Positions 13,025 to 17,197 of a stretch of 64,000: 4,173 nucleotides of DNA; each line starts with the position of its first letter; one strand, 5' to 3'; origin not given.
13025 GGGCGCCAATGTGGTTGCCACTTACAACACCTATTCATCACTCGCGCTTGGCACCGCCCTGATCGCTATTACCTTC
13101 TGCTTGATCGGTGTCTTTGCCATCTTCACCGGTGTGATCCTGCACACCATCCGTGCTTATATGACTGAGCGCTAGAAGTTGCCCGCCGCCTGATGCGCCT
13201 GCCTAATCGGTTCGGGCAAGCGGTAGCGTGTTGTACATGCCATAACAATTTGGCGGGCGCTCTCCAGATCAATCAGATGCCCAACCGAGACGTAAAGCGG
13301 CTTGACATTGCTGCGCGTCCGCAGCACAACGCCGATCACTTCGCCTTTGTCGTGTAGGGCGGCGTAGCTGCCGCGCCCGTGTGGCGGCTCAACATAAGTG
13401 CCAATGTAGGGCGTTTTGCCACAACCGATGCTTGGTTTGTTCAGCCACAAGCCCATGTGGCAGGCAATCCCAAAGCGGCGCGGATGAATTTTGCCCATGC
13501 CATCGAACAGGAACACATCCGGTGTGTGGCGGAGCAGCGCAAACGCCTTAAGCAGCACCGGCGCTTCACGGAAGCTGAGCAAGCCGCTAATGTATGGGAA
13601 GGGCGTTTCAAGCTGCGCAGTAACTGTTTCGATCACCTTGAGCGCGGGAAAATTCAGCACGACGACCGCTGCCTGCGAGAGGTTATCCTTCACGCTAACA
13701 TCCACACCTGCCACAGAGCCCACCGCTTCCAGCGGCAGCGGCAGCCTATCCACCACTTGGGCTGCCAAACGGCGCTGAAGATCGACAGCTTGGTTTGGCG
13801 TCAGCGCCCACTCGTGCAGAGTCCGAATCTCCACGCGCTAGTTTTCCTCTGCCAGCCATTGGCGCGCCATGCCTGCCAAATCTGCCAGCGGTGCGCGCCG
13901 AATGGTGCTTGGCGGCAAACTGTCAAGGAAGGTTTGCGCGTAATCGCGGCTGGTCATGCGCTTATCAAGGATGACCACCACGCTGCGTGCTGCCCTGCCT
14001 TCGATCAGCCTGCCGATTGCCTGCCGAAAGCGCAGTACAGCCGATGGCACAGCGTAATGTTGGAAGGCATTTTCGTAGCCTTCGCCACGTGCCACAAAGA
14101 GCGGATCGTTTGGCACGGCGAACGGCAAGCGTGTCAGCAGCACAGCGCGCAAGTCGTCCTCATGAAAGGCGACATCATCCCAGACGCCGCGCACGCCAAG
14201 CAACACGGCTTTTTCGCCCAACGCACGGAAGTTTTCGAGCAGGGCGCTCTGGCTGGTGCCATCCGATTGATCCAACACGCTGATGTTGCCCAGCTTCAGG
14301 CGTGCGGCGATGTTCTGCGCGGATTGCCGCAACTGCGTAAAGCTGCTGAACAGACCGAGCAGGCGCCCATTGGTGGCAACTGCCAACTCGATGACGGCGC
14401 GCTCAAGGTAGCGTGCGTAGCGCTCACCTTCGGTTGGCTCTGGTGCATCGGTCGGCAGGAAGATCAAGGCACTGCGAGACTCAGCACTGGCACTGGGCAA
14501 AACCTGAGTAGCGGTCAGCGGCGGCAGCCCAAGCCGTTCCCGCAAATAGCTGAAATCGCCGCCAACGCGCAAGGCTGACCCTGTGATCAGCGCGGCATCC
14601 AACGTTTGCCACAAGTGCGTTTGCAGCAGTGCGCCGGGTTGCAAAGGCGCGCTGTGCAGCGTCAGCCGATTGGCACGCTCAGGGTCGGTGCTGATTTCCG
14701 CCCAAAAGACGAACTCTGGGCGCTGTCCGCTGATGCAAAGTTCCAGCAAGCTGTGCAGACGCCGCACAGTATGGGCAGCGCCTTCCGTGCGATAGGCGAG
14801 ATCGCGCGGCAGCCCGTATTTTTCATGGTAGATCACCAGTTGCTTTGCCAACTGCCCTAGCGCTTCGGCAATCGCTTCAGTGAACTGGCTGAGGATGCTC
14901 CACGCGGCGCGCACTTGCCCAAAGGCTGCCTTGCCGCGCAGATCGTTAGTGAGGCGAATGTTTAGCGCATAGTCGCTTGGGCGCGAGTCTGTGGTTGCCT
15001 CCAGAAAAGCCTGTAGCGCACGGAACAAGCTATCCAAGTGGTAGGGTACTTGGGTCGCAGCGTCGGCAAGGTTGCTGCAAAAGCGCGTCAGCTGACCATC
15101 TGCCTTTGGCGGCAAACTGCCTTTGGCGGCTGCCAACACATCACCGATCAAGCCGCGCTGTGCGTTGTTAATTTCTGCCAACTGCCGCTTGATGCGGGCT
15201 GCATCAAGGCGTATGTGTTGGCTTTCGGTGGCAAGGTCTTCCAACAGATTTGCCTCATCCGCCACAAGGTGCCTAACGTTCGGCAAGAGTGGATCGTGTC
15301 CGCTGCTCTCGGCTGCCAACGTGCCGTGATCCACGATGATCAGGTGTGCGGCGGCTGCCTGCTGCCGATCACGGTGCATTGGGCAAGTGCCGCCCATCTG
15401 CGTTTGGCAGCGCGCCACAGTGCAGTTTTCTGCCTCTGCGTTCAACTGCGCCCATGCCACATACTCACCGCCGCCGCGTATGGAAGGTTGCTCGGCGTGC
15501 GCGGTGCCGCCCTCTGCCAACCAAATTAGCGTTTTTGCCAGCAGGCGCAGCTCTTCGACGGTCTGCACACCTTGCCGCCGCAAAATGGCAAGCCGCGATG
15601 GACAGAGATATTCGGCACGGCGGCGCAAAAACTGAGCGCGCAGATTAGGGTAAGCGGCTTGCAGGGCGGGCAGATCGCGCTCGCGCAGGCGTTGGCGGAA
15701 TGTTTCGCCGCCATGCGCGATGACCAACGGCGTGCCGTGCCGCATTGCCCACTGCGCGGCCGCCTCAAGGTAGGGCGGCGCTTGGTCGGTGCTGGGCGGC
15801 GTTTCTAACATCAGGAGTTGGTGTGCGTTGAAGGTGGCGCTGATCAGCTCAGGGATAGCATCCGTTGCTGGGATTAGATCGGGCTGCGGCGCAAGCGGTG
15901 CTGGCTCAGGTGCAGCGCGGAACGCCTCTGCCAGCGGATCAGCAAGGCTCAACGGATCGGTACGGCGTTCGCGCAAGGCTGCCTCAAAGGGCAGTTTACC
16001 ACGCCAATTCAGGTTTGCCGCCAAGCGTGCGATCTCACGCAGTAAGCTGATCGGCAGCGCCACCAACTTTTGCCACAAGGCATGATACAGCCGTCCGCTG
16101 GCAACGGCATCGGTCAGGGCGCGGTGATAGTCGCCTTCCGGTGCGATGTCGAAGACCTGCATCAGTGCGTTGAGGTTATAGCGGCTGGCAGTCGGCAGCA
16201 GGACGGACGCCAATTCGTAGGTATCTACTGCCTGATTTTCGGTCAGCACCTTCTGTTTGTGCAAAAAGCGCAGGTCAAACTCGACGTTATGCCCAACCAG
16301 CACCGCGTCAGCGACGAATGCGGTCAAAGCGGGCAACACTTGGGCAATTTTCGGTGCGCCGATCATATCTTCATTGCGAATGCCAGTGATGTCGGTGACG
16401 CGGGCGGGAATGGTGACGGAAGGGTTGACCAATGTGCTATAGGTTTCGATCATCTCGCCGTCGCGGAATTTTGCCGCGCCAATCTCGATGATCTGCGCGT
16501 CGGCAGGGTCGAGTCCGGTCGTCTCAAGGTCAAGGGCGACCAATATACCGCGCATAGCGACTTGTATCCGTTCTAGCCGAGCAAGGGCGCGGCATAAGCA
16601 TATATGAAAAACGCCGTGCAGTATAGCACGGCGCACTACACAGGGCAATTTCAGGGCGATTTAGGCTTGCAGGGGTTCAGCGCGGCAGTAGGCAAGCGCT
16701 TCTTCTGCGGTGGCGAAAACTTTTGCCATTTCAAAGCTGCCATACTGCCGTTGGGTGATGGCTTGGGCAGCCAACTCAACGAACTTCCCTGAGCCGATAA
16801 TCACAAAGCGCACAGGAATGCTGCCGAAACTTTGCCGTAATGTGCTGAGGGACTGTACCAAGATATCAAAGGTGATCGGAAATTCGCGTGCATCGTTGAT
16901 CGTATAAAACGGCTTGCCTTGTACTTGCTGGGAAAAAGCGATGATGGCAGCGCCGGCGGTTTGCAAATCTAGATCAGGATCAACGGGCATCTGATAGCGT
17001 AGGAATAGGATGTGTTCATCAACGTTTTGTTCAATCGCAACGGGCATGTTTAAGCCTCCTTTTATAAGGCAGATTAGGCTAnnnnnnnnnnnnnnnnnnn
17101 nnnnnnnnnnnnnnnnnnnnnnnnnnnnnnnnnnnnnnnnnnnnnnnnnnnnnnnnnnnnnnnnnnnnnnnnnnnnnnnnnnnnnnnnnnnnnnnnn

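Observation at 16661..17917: Tandem triplication of a ~130-aa α/β protein of unknown family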

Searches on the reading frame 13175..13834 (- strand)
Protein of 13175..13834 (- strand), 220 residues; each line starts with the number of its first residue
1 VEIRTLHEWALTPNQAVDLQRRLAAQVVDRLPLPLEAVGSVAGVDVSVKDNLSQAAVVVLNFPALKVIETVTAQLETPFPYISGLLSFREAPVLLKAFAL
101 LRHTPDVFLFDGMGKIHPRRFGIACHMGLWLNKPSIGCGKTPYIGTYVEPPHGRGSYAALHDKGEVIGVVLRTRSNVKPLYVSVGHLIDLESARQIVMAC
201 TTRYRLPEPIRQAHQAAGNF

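Call 4: search_protein_families(library=pfam, proteins=[window:13175-13834:-], max_evalue=1)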
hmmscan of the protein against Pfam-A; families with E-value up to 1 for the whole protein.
window:13175-13834:- (220 aa): 5 families
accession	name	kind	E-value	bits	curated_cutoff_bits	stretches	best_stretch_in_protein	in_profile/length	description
PF04493.20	Endonuclease_5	-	1.1e-70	237.8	23.4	1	25-215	5-198/198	Endonuclease V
PF01949.23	Endo_dU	-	0.00013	21.8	32.7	1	177-219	139-180/182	Endonuclease dU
PF09142.17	TruB_C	-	0.055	13.6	28.7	1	145-182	17-54/56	tRNA Pseudouridine synthase II, C terminal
PF25214.1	HVO_B0008_N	-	0.16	12.2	27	1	7-23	10-26/38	HVO_B0008 N-terminal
PF13167.11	GTP-bdg_N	-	0.17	13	25.4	1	10-35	60-85/89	GTP-binding GTPase N-terminal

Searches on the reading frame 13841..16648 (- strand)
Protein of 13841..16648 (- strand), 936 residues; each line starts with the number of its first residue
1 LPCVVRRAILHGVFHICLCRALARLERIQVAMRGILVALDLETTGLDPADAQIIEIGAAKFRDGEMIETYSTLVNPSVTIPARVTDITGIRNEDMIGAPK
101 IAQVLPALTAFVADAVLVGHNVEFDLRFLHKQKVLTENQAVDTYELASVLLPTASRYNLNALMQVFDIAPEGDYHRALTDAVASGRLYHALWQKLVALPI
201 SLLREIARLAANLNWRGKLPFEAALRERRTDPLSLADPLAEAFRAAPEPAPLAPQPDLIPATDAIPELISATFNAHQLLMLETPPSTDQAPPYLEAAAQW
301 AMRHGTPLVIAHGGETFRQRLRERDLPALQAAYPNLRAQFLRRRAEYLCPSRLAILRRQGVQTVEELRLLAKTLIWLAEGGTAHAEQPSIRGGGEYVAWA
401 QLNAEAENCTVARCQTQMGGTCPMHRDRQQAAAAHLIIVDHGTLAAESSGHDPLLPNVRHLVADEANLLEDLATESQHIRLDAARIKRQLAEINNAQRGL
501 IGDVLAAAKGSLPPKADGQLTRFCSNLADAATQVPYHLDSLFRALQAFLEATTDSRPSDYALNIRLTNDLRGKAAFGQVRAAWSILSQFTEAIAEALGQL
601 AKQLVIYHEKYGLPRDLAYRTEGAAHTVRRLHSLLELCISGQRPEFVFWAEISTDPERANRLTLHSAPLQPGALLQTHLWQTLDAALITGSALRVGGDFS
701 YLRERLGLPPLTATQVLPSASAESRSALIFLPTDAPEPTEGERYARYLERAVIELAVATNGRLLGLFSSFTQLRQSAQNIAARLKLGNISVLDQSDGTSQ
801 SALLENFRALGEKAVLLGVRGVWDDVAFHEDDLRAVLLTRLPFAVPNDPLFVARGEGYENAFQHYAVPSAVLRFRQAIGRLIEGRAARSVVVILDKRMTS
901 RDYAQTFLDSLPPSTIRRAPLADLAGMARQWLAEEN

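Call 4: search_protein_families(library=pfam, proteins=[window:13841-16648:-], max_evalue=1)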
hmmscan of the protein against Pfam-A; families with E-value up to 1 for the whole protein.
window:13841-16648:- (936 aa): 7 families
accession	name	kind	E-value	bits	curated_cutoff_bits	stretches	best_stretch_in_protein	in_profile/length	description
PF13307.12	Helicase_C_2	-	4.3e-29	102.2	25.3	1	754-913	3-169/170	Helicase C-terminal domain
PF00929.31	RNase_T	-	8.8e-29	101.6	24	1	37-188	1-164/164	Exonuclease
PF01612.26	DNA_pol_A_exo1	-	5.9e-07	29.9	23.6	1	36-164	22-125/173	3'-5' exonuclease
PF16473.11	Rv2179c-like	-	1.7e-06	28.3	27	1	37-192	3-177/177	3'-5' exoribonuclease Rv2179c-like domain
PF21762.3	DEDDh_C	-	0.0014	19.2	27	1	114-182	107-179/188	DNA polymerase III subunit epsilon-like, C-terminal domain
PF13482.12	RNase_H_2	-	0.03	14.7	22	1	39-131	3-76/165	RNase_H superfamily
PF02878.22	PGM_PMM_I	-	0.25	11.5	22.5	0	868-908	20-61/138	Phosphoglucomutase/phosphomannomutase, alpha/beta/alpha domain I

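Call 78: search_protein_families(library=padloc, proteins=[window:13841-16555:-], max_evalue=0.01)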
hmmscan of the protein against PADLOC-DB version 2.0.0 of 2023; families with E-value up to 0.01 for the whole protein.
window:13841-16555:- (905 aa): 8 families
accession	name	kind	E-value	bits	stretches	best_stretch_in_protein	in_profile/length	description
PDLC01439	typeIV_DinG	-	2.1e-67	226.1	1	262-885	51-561/575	CAS-IV-A; associated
PDLC01247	DEDDh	-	3.8e-37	126.1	1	6-157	1-138/139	"CAS-I,CAS-II,CAS-III,CAS-IV,CAS-V,CAS-VI; associated"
PDLC05027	PDC-S48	-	1.9e-31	107.6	1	7-216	8-220/411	-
PDLC05028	PDC-S48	-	3.8e-28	96.3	1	6-160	21-179/512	-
PDLC01729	typeIV_DinG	-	4.4e-13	46.8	1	261-867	55-617/666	Csf4_0_IVA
PDLC01321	typeIV_DinG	-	5.7e-08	30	1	717-853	410-545/559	CAS-IV-A; associated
PDLC01730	typeIV_DinG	-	1.6e-07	28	1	708-873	604-781/802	Csf4_1_IVA1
PDLC01007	typeIV_DinG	-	1.5e-06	25.2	1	722-874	503-663/676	CRISPR type AFERR-associated DEAD/DEAH-box helicase Csf4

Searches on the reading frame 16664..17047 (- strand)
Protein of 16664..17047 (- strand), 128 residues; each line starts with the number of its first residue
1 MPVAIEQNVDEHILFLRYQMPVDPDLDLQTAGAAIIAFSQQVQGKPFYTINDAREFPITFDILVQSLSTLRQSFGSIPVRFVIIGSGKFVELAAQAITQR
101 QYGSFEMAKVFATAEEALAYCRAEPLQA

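Call 4: search_protein_families(library=pfam, proteins=[window:16664-17047:-], max_evalue=1)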
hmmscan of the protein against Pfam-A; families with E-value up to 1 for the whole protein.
window:16664-17047:- (128 aa): 0 families

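Call 5: search_protein_families(library=ncbifam, proteins=[window:16664-17047:-], max_evalue=1)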
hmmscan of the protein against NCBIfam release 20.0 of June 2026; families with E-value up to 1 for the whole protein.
window:16664-17047:- (128 aa): 0 families

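Call 78: search_protein_families(library=padloc, proteins=[window:16664-17047:-], max_evalue=0.01)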
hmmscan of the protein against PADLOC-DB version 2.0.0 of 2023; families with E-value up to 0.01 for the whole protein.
window:16664-17047:- (128 aa): 0 families
